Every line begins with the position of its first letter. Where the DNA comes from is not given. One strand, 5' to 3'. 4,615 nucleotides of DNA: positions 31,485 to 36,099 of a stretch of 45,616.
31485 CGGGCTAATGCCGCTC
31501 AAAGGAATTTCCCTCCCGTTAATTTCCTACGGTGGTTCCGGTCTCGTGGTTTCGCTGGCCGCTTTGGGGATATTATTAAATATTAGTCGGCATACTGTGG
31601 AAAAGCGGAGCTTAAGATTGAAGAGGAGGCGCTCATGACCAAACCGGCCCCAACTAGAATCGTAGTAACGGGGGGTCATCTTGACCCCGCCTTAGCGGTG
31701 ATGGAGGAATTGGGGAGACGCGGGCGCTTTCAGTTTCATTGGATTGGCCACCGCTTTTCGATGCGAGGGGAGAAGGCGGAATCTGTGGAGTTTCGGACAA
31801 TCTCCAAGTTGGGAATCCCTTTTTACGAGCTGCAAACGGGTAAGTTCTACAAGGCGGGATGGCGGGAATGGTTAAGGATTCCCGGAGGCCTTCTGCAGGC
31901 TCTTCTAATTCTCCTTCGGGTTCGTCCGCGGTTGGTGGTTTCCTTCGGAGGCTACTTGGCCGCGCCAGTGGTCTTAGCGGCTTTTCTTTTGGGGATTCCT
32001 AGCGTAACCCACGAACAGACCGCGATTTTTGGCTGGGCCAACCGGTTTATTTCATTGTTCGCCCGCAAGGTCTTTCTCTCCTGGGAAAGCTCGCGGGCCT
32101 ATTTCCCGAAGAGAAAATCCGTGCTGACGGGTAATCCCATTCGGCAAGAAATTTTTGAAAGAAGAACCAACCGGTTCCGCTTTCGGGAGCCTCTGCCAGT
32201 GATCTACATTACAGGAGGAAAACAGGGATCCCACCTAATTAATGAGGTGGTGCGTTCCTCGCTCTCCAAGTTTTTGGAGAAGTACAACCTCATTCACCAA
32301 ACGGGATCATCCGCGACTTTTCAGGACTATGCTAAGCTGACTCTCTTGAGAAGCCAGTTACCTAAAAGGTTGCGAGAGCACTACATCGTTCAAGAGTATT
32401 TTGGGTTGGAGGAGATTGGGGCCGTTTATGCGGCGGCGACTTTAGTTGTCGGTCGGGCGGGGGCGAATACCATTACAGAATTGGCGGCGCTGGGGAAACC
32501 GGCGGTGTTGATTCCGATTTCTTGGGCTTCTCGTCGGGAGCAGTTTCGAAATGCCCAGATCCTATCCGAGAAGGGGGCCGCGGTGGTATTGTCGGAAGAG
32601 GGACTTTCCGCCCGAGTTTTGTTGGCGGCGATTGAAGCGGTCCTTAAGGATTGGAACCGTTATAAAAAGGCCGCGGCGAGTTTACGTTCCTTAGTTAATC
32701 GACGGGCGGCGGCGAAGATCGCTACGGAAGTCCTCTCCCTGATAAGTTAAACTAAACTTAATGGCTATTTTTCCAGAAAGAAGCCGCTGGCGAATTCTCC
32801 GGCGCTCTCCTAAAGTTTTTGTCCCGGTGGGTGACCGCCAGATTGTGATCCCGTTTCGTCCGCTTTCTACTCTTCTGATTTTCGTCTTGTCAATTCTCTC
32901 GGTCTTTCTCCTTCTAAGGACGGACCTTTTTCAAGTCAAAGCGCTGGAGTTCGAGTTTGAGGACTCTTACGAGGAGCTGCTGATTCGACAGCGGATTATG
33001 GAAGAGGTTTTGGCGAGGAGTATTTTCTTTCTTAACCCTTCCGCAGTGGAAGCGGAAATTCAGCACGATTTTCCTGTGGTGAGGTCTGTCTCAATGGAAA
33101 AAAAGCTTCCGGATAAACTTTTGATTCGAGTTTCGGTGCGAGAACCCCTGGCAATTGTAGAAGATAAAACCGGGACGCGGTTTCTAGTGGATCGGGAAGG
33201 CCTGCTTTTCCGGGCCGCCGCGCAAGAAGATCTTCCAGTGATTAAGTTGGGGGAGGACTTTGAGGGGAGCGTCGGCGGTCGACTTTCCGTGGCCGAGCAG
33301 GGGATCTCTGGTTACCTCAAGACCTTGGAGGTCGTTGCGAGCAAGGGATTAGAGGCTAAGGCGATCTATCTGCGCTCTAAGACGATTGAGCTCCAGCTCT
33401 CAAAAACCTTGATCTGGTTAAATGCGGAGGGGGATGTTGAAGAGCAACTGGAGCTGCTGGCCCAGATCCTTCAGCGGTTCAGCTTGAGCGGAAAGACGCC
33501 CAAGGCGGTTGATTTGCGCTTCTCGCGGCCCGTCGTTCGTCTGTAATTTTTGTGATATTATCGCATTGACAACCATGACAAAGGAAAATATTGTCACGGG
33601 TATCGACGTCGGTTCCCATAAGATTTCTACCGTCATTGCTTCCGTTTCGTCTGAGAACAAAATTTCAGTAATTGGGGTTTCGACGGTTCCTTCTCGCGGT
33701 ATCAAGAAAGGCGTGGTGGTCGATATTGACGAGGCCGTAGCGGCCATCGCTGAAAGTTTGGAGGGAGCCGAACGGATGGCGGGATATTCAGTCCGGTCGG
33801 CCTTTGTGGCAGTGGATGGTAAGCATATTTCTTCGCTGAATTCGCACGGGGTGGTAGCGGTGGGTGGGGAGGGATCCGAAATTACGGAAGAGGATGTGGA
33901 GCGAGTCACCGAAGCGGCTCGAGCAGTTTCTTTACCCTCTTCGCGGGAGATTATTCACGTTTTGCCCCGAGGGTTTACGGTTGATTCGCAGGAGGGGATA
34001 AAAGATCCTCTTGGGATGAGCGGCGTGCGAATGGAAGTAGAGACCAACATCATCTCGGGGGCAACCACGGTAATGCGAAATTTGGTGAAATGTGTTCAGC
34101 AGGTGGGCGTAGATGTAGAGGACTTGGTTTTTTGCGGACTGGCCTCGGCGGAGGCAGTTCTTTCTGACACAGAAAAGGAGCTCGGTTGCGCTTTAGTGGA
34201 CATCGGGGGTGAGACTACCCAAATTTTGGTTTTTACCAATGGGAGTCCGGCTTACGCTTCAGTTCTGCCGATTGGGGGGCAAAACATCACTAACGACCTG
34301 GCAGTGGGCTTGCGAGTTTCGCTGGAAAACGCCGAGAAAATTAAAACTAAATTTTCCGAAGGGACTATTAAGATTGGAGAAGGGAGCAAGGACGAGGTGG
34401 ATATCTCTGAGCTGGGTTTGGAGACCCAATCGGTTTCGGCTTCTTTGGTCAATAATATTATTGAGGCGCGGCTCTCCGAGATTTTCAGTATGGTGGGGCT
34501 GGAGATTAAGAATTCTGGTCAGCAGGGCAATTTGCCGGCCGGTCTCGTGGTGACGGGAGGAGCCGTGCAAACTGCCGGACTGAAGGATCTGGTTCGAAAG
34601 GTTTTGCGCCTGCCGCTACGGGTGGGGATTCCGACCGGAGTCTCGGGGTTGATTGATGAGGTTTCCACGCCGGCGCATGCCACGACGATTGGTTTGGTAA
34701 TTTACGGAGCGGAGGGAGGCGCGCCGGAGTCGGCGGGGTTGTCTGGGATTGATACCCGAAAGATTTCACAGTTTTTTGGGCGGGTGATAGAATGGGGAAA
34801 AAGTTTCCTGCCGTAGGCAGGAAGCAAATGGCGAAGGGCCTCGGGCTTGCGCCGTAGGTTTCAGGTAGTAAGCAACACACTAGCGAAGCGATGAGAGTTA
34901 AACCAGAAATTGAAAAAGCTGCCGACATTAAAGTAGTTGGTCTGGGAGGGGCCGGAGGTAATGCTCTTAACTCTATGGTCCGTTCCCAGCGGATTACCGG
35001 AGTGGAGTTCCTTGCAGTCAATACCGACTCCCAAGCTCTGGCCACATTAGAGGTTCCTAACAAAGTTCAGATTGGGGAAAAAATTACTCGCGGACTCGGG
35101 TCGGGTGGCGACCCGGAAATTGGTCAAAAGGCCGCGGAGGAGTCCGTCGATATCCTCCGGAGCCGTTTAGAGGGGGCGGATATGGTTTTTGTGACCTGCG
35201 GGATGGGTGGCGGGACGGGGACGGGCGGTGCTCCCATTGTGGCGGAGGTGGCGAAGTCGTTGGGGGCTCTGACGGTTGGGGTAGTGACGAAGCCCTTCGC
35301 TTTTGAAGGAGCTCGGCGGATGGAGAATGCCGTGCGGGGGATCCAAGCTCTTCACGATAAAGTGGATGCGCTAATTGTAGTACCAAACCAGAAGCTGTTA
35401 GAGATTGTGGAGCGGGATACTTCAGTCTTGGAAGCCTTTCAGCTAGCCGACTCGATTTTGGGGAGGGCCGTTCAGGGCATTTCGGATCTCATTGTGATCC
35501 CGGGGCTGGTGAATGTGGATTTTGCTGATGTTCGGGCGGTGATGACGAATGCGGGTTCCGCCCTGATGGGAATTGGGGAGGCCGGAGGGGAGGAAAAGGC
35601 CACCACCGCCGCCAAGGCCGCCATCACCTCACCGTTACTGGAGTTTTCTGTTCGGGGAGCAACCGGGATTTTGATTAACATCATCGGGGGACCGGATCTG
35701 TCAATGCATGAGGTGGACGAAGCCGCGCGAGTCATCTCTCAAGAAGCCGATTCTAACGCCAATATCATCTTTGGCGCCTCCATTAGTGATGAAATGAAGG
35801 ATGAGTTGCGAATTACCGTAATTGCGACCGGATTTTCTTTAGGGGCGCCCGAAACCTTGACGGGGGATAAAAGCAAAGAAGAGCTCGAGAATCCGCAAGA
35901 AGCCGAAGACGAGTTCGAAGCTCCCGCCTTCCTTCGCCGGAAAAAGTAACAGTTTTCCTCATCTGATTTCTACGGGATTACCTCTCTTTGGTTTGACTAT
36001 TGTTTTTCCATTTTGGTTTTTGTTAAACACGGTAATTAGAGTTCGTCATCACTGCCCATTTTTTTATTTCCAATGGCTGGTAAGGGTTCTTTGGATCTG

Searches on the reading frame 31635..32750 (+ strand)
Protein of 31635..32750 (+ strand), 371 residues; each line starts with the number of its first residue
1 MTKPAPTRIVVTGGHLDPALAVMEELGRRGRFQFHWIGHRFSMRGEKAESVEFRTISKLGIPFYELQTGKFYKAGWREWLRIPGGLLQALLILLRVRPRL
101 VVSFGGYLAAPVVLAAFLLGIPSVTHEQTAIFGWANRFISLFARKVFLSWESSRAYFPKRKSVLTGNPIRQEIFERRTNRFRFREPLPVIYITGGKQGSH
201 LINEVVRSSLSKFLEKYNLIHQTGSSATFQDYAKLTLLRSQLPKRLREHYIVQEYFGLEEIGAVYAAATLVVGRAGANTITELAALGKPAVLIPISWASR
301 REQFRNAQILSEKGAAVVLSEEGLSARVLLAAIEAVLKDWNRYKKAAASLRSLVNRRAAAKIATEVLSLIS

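Call 5: search_protein_families(library=pfam, proteins=[window:31635-32750:+], max_evalue=0.001)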
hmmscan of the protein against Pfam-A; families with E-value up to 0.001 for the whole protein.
window:31635-32750:+ (371 aa): 5 families
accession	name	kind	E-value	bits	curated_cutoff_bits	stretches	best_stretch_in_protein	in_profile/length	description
PF04101.22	Glyco_tran_28_C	-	5e-29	101.9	22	1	189-349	1-154/166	Glycosyltransferase family 28 C-terminal domain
PF03033.26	Glyco_transf_28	-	4e-21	76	26.2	1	12-147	8-138/139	Glycosyltransferase family 28 N-terminal domain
PF00201.24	UDPGT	-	6.5e-06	25.7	19.5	1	272-354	345-422/499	UDP-glucoronosyl and UDP-glucosyl transferase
PF13579.12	Glyco_trans_4_4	-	4.7e-05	24.2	29.7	1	50-146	30-124/158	Glycosyl transferase 4-like domain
PF06722.18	EryCIII-like_C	-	0.00067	20.1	31.7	0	266-352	46-127/145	Erythromycin biosynthesis protein CIII-like, C-terminal domain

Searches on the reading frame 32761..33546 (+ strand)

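Call 5: search_protein_families(library=pfam, proteins=[window:32761-33546:+], max_evalue=0.001)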
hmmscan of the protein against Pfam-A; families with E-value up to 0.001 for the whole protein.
window:32761-33546:+ (261 aa): 2 families
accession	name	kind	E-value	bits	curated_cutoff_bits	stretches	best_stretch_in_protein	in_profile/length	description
PF08478.15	POTRA_1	-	3.4e-07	30.9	23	1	82-125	26-67/69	POTRA domain, FtsQ-type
PF03799.20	FtsQ_DivIB_C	-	2.7e-06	28.6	21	1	131-253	1-114/114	Cell division protein FtsQ/DivIB, C-terminal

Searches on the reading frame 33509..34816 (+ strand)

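Call 5: search_protein_families(library=pfam, proteins=[window:33509-34816:+], max_evalue=0.001)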
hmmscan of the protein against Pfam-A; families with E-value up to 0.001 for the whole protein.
window:33509-34816:+ (435 aa): 4 families
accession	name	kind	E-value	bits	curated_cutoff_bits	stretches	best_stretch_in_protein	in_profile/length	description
PF14450.12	FtsA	-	9.9e-36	123.3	31.8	2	228-395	1-127/127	Cell division protein FtsA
PF02491.25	SHS2_FTSA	-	1.1e-31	109.4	25.4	1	104-182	1-78/79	SHS2 domain inserted in FTSA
PF11104.14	PilM_2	-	2.7e-09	36.9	27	1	201-281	155-236/340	Type IV pilus assembly protein PilM;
PF06277.17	EutA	-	0.00025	20.5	27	1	198-330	118-244/475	Ethanolamine utilisation protein EutA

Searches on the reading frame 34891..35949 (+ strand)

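Call 5: search_protein_families(library=pfam, proteins=[window:34891-35949:+], max_evalue=0.001)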
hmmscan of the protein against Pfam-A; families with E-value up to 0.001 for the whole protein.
window:34891-35949:+ (352 aa): 2 families
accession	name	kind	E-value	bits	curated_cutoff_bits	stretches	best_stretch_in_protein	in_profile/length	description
PF00091.31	Tubulin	-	3.3e-51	174.7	33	1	13-173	2-189/190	Tubulin/FtsZ family, GTPase domain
PF12327.13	FtsZ_C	-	5.2e-35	120.1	27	1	222-315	1-94/95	FtsZ family, C-terminal domain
